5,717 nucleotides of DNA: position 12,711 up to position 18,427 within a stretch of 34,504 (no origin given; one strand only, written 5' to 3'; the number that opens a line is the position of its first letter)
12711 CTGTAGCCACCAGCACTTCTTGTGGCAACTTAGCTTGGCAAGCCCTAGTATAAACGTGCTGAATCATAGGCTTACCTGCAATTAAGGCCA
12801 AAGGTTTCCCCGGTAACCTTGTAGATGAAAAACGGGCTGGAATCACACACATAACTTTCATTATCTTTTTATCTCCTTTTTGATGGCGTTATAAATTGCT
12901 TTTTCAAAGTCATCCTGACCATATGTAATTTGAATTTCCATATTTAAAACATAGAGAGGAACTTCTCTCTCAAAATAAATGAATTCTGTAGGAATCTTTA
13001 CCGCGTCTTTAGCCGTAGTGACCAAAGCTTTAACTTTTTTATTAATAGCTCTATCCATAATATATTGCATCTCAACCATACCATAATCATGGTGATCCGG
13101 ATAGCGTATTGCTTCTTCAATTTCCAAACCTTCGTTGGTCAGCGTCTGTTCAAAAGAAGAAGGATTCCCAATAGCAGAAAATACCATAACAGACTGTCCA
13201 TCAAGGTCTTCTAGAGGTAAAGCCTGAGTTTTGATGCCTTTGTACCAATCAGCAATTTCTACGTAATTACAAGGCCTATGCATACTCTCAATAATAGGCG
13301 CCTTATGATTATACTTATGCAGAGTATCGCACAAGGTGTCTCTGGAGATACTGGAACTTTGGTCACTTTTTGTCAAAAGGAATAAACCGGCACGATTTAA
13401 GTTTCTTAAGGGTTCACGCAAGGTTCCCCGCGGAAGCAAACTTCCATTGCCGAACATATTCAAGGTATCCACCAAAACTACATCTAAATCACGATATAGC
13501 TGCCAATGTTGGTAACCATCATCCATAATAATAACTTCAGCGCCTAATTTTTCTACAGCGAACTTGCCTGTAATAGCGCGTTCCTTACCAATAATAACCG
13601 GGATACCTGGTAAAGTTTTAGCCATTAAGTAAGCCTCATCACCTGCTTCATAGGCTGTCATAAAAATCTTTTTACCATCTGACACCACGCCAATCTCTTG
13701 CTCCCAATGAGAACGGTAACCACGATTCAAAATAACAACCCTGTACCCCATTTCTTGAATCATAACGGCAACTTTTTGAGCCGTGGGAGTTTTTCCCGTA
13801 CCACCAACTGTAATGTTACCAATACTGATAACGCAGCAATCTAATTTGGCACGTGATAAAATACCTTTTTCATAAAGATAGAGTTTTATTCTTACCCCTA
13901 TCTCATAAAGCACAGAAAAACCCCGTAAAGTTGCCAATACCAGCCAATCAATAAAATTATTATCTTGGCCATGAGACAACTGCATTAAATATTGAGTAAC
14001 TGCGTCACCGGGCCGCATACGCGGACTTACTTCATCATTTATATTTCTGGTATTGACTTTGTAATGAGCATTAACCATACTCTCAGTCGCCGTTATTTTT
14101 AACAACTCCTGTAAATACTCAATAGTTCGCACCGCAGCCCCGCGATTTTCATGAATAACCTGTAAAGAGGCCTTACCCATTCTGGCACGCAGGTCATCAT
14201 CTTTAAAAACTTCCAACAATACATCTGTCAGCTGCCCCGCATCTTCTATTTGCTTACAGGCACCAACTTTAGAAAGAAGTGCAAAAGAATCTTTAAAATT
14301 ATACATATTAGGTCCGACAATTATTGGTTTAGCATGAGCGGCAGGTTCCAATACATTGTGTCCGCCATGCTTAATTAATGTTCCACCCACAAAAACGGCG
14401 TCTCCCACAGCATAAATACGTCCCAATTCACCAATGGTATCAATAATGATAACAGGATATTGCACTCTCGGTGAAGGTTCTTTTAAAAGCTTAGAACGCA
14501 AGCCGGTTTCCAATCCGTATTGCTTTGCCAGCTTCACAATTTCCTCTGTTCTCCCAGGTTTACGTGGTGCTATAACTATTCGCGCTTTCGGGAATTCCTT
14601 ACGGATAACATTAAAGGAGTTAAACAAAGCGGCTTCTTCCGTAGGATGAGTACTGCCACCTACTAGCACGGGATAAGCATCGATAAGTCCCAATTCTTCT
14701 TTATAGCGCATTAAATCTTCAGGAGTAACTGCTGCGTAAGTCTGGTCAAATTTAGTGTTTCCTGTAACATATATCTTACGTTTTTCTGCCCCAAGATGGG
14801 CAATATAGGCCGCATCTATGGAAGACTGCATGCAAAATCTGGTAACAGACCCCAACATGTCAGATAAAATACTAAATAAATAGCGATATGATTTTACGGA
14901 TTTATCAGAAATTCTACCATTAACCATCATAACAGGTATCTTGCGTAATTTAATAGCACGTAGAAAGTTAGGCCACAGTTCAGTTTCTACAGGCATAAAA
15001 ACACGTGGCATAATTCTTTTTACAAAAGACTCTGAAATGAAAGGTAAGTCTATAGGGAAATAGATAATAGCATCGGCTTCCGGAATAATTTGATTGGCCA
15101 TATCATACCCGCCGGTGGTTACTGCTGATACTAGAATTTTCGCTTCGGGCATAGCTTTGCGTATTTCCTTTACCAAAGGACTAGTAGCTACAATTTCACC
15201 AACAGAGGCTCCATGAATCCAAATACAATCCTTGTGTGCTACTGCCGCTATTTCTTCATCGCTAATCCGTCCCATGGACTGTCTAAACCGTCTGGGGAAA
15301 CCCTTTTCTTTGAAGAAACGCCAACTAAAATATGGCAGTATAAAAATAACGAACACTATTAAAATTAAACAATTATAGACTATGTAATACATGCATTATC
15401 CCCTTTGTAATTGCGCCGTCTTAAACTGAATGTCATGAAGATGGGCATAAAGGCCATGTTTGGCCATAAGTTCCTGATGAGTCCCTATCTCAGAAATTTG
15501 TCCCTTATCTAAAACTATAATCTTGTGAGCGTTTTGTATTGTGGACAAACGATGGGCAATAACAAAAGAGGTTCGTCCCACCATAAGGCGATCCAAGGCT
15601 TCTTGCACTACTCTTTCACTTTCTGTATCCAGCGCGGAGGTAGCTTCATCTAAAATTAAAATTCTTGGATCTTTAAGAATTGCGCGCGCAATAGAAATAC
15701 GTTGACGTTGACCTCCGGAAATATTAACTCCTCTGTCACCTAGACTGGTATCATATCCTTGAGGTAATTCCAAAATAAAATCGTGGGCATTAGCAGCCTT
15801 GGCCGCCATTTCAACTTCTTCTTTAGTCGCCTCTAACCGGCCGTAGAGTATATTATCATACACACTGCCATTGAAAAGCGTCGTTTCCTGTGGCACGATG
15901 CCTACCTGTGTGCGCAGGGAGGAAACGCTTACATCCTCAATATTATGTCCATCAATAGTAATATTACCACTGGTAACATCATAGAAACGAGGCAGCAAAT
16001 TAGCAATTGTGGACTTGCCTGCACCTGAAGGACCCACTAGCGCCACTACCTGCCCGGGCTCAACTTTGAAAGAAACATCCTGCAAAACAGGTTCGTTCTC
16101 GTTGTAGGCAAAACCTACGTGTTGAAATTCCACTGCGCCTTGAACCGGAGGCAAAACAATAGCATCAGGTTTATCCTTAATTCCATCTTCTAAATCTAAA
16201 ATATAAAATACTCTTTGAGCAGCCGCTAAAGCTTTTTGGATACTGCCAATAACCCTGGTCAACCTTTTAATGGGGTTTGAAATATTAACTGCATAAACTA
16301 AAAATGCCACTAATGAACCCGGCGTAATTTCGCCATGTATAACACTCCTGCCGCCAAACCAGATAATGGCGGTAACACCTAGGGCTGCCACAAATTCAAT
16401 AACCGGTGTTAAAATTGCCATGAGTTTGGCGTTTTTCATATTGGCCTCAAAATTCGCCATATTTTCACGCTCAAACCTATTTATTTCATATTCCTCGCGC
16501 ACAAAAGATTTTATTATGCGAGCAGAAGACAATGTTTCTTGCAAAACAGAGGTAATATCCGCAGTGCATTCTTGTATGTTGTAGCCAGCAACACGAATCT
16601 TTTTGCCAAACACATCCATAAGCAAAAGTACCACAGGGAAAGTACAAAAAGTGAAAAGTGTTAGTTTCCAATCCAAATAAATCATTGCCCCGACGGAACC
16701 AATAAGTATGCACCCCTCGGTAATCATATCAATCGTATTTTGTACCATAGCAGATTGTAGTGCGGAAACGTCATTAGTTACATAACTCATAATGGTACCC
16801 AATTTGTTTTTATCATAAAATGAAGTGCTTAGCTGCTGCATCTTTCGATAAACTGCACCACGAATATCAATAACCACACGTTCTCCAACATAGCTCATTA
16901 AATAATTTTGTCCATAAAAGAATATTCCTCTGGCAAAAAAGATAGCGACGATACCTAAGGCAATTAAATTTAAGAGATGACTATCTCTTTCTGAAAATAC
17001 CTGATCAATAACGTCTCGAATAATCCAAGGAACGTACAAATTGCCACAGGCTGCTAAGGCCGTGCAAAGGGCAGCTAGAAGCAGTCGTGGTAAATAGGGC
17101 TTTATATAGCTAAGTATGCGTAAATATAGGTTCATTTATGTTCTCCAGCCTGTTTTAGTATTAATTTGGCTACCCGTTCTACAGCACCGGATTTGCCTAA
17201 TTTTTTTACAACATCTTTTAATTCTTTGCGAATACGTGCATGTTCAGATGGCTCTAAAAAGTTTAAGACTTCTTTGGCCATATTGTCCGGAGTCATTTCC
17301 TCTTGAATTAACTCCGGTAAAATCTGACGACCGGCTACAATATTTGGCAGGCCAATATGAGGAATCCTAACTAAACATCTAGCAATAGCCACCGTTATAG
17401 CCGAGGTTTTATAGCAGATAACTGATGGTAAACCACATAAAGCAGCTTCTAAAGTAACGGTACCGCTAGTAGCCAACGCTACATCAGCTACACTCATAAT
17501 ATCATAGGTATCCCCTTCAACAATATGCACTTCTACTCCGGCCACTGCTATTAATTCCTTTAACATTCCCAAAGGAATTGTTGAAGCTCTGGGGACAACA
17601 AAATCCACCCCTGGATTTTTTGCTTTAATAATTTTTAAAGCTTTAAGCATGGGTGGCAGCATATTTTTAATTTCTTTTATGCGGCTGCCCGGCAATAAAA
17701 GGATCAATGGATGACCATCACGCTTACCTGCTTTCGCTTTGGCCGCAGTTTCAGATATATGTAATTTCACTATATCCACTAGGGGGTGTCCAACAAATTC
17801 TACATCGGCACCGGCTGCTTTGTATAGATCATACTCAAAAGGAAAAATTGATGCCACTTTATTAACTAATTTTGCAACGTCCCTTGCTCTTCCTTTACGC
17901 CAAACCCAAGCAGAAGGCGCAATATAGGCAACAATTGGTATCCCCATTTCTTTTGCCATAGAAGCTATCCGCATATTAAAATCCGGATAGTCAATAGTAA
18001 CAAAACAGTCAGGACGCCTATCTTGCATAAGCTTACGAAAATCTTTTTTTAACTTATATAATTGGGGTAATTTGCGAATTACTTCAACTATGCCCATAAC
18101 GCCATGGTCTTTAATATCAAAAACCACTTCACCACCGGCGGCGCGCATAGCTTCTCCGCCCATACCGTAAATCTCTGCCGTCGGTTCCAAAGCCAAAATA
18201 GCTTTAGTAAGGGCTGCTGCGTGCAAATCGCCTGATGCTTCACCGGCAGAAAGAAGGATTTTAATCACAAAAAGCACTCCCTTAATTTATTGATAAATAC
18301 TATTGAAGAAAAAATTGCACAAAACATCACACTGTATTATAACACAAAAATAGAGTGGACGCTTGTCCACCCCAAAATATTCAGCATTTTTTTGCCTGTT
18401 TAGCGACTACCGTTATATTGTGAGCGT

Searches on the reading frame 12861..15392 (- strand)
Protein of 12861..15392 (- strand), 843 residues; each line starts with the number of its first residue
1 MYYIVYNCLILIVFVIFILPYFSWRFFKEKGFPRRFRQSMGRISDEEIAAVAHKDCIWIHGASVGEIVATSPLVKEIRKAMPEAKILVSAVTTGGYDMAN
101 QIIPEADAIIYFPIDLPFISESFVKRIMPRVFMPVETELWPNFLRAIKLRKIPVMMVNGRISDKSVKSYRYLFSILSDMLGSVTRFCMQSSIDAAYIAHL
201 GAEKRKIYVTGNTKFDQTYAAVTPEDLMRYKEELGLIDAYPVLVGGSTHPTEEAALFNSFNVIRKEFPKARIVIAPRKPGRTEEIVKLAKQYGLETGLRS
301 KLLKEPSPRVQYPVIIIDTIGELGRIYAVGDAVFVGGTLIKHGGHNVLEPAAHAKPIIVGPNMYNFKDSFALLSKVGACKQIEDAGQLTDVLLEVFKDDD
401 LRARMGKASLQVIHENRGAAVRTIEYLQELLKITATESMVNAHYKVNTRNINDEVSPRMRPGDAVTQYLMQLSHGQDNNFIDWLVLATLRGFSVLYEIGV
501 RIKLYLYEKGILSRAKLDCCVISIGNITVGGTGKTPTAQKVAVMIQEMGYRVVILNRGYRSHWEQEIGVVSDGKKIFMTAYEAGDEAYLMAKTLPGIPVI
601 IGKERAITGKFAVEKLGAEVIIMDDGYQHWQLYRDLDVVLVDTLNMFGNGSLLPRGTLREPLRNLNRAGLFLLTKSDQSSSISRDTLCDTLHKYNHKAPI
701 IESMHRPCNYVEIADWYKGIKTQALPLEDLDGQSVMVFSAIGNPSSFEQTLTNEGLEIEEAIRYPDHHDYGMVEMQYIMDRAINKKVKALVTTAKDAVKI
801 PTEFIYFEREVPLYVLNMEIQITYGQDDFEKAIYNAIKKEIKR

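Call 44: search_protein_families(library=pfam, proteins=[window:12861-15392:-], max_evalue=0.0001)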
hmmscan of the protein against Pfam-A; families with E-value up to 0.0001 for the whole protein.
window:12861-15392:- (843 aa): 2 families
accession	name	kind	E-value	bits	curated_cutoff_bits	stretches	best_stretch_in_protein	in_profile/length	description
PF02606.20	LpxK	-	6.5e-85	285.6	27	1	487-837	3-327/328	Tetraacyldisaccharide-1-P 4'-kinase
PF04413.22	Glycos_transf_N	-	1.2e-56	191.6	23.9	1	35-217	2-179/179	3-Deoxy-D-manno-octulosonic-acid transferase (kdotransferase)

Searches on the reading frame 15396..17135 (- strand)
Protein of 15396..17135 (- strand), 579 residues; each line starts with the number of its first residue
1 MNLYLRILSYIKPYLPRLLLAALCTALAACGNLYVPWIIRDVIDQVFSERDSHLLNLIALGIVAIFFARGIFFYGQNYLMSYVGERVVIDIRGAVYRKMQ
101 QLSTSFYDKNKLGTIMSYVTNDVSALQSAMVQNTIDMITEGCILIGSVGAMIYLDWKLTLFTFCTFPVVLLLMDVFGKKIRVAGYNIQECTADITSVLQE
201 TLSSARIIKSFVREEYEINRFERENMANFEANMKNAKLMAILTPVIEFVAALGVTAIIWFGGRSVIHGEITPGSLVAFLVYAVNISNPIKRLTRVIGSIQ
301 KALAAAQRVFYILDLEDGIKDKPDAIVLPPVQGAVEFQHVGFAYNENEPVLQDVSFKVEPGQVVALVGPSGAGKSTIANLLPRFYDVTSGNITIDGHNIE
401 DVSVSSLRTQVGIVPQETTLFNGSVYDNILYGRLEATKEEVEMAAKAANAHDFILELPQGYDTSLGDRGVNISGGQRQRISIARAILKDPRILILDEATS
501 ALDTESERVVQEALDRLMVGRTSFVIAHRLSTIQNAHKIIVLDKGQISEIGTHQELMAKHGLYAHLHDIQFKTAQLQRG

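Call 44: search_protein_families(library=pfam, proteins=[window:15396-17135:-], max_evalue=0.0001)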
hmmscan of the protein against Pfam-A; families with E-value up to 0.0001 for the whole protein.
window:15396-17135:- (579 aa): 3 families
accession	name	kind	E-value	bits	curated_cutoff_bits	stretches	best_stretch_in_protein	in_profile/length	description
PF00664.28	ABC_membrane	-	5.4e-63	213.7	28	1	18-287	1-272/274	ABC transporter transmembrane region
PF00005.33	ABC_tran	-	3.3e-36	125.3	25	1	351-500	1-137/137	ABC transporter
PF02463.25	SMC_N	-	1.2e-06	28.6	40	0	390-542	109-211/220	RecF/RecN/SMC N terminal domain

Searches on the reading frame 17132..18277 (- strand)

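Call 44: search_protein_families(library=pfam, proteins=[window:17132-18277:-], max_evalue=0.0001)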
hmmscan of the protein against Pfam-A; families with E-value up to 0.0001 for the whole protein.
window:17132-18277:- (381 aa): 1 family
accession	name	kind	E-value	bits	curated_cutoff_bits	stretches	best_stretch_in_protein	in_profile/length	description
PF02684.21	LpxB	-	1.8e-95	320.4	22.6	1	7-368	1-366/374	Lipid-A-disaccharide synthetase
